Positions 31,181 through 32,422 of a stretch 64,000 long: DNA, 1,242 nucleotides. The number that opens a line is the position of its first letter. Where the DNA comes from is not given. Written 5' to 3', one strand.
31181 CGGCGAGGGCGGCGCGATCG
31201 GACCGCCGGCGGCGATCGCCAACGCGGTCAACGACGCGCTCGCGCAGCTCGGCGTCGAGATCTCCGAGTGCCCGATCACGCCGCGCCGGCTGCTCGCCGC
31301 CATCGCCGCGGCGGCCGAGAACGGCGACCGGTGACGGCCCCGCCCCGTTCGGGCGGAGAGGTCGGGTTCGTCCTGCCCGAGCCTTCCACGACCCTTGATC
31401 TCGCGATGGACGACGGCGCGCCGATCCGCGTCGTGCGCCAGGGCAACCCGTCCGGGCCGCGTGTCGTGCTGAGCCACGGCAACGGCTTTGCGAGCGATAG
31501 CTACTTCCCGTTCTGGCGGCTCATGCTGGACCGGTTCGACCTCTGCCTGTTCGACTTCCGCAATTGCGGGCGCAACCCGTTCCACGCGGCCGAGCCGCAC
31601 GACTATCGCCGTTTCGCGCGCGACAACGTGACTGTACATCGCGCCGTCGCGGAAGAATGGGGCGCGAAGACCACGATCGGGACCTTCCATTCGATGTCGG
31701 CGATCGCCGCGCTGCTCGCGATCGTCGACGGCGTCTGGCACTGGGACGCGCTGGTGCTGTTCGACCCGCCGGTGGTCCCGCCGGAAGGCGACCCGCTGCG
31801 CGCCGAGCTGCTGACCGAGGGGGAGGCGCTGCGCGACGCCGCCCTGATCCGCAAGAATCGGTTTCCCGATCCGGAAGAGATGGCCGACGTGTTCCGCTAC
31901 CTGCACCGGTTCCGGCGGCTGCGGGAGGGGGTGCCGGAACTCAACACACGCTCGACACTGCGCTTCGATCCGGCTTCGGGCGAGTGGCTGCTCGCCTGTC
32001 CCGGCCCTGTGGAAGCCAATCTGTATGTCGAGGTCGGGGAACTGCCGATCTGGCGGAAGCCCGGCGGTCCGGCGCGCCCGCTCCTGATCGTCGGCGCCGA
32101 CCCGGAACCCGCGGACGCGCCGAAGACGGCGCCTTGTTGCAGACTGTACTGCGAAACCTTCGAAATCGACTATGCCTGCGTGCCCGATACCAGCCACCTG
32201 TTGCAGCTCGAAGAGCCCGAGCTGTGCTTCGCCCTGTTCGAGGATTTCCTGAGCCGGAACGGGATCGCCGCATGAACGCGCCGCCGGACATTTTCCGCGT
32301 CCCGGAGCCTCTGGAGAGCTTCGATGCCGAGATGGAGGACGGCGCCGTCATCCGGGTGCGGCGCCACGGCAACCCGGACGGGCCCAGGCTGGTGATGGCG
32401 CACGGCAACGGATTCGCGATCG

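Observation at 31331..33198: Tandem duplicated alpha/beta-hydrolases with an atypical nucleophile elbow, translationally coupled to a lone CoxL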

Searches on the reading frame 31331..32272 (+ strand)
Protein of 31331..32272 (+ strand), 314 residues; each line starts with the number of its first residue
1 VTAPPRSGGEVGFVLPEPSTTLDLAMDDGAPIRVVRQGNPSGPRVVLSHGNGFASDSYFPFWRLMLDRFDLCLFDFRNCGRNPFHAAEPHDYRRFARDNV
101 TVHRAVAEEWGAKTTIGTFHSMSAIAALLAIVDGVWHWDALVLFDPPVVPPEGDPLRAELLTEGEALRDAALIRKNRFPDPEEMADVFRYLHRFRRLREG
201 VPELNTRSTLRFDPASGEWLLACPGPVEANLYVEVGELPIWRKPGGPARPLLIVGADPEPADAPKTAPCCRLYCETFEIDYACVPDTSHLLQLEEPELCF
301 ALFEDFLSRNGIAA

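Call 7: search_protein_families(library=pfam, proteins=[window:31331-32272:+], max_evalue=1)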
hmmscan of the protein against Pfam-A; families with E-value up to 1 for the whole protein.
window:31331-32272:+ (314 aa): 3 families
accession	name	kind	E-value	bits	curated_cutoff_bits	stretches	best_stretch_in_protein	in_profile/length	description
PF12697.13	Abhydrolase_6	-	5e-10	40.8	26.3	1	45-301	1-216/217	Alpha/beta hydrolase family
PF12146.15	Hydrolase_4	-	3.8e-05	23.5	27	1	44-152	6-115/239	Serine aminopeptidase, S33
PF00561.26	Abhydrolase_1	-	4.2e-05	23.8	25.8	1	43-103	1-63/245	alpha/beta hydrolase fold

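Call 8: search_protein_families(library=ncbifam, proteins=[window:31331-32272:+], max_evalue=1)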
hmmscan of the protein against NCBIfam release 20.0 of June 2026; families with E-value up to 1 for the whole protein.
window:31331-32272:+ (314 aa): 3 families
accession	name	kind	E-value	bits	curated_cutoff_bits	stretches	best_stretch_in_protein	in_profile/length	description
NF004514.1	PRK05855.1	equivalog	0.0016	17.1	455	1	26-107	6-88/578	SDR family oxidoreductase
TIGR03611.1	RutD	equivalog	0.01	15.3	238.5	1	41-103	12-74/258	pyrimidine utilization protein D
TIGR01249.1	pro_imino_pep_1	equivalog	0.038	13.1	259.75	1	24-86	9-71/307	prolyl aminopeptidase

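Call 15: search_solved_structures(query=window:31331-32272:+, max_evalue=1)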
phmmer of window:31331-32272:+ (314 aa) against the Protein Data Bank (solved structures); distinct sequences matched with E-value up to 1: 19.
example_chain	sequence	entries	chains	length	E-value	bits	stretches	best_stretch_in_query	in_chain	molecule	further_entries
1qtr_A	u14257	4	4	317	0.0093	18.4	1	27-89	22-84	PROLYL AMINOPEPTIDASE | Proline iminopeptidase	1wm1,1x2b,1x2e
27ct_A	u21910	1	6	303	0.016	17.6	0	34-80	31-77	RPA1511_2297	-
9wgq_A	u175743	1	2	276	0.023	17.1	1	41-149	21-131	Alpha/beta-hydrolases superfamily protein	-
4rpc_A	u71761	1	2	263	0.027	16.9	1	33-90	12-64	putative alpha/beta hydrolase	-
3jw8_A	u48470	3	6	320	0.027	16.9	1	40-150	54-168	MGLL protein | MONOGLYCERIDE LIPASE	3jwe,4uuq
3pe6_A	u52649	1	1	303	0.03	16.7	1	44-150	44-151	Monoglyceride lipase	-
5zun_A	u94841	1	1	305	0.031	16.7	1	44-150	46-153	Monoglyceride lipase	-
3hju_A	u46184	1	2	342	0.031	16.7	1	40-150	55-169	Monoglyceride lipase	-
21dl_A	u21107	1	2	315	0.031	16.7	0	34-80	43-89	RPA1511_5221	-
6ax1_A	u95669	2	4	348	0.032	16.6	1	40-150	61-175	Monoglyceride lipase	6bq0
7l4t_A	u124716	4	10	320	0.034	16.6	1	44-150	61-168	Monoglyceride lipase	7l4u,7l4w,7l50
7prm_A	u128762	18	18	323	0.035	16.5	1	44-150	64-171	Monoglyceride lipase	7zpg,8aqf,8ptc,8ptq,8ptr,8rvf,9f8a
4psu_A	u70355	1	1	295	0.057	15.8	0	33-67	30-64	Alpha/beta hydrolase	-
7c4d_A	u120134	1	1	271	0.086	15.2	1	34-98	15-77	Putative esterase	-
6j2r_A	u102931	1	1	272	0.089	15.2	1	43-144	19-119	Hyposensitive to light 8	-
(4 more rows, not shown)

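Call 88: predict_structure(alignment_id=A7)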
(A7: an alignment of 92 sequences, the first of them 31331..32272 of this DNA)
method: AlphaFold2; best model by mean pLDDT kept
length: 314 residues; sequences in the alignment: 92
mean_pLDDT: 92.1   pTM: 0.91
mean pLDDT of the five models: 92.1, 91.9, 91.8, 91.2, 90.4
residues with pLDDT >= 90: 267; 70-90: 34; 50-70: 3; < 50: 10
segments of 3 or more residues with pLDDT < 50: 1-10
pLDDT, mean of each block of 10 residues (from residue 1): 40 89 95 97 95 90 98 94 85 95 98 98 96 93 97 95 95 94 91 87 93 93 92 94 88 97 94 97 96 98 98 83
secondary structure, 60 per line:
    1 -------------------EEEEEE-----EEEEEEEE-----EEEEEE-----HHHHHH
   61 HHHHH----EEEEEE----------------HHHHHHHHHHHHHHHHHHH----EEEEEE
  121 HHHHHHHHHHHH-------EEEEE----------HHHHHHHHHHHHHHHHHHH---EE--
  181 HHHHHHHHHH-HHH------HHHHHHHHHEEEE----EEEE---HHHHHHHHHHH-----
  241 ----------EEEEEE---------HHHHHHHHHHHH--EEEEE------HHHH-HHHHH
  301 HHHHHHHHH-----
elements in order: E20-25 E31-38 E44-49 H55-65 E70-75 H92-110 E115-120 H121-132 E140-144 H155-173 H181-190 H201-209 E210-213 E218-221 H225-235 E251-256 H266-277 E280-284 H291-294 H296-309

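Call 90: fold_search(model_id=the predicted structure, library=pdb)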
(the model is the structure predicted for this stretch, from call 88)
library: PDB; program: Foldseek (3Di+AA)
matches with E <= 10: 1858; with E <= 0.001: 1615
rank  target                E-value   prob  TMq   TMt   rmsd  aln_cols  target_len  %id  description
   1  3kxp_A                1.9e-15  1.00  0.73  0.84   3.3       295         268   17  Crystal Structure of E-2-(Acetamidomethylene)succinate Hydrolase (released 2010-02-09)
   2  2y6v_B                3.5e-14  1.00  0.63  0.55   8.2       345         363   16  Peroxisomal alpha-beta-hydrolase Lpx1 (Yor084w) from Saccharomyces cerevisiae (crystal form I) (released 2011-07-13)
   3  2y6v_A                4.5e-14  1.00  0.63  0.56   8.2       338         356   15  Peroxisomal alpha-beta-hydrolase Lpx1 (Yor084w) from Saccharomyces cerevisiae (crystal form I) (released 2011-07-13)
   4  4ose_A                5.4e-14  1.00  0.66  0.72   4.3       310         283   11  X-ray Crystal Structure of a Putative Hydrolase from Rickettsia typhi (released 2014-03-19)
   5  2y6v_C                6.0e-14  1.00  0.63  0.54   8.2       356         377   15  Peroxisomal alpha-beta-hydrolase Lpx1 (Yor084w) from Saccharomyces cerevisiae (crystal form I) (released 2011-07-13)
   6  4ose_B                7.7e-14  1.00  0.64  0.70   4.5       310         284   11  X-ray Crystal Structure of a Putative Hydrolase from Rickettsia typhi (released 2014-03-19)
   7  2y6u                  1.1e-13  1.00  0.66  0.57   8.2       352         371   14  Peroxisomal alpha-beta-hydrolase Lpx1 (Yor084w) from Saccharomyces cerevisiae (crystal form II) (released 2011-07-13)
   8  7al5_C                1.2e-13  1.00  0.62  0.67   6.8       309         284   18  Crystal structure of the selenomethionine substituted hypothetical protein PA1622 from Pseudomonas aeruginosa PAO1 (released 2020-11-11)
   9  1a7u_A                1.4e-13  1.00  0.63  0.71   5.0       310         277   15  CHLOROPEROXIDASE T (released 1998-06-17)
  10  3t4u_A                2.3e-13  1.00  0.66  0.76   4.1       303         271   16  L29I Mutation in an Aryl Esterase from Pseudomonas fluorescens Leads to Unique Peptide Flip and Increased Activity (released 2012-08-01)
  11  7al5_A                2.4e-13  1.00  0.61  0.67   6.9       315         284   18  Crystal structure of the selenomethionine substituted hypothetical protein PA1622 from Pseudomonas aeruginosa PAO1 (released 2020-11-11)
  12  1va4_A                2.6e-13  1.00  0.64  0.73   4.4       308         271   16  Pseudomonas fluorescens aryl esterase (released 2004-07-06)
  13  4iq4_A                2.7e-13  1.00  0.65  0.48   4.8       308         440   15  Structure of a 16 nm protein cage designed by fusing symmetric oligomeric domains, triple mutant, P21212 form (released 2013-07-24)
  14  4dgq_A                2.9e-13  1.00  0.66  0.73   4.5       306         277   15  Crystal structure of Non-heme chloroperoxidase from Burkholderia cenocepacia (released 2012-03-07)
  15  1brt                  3.1e-13  1.00  0.62  0.69   5.4       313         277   15  BROMOPEROXIDASE A2 MUTANT M99T (released 1998-06-17)
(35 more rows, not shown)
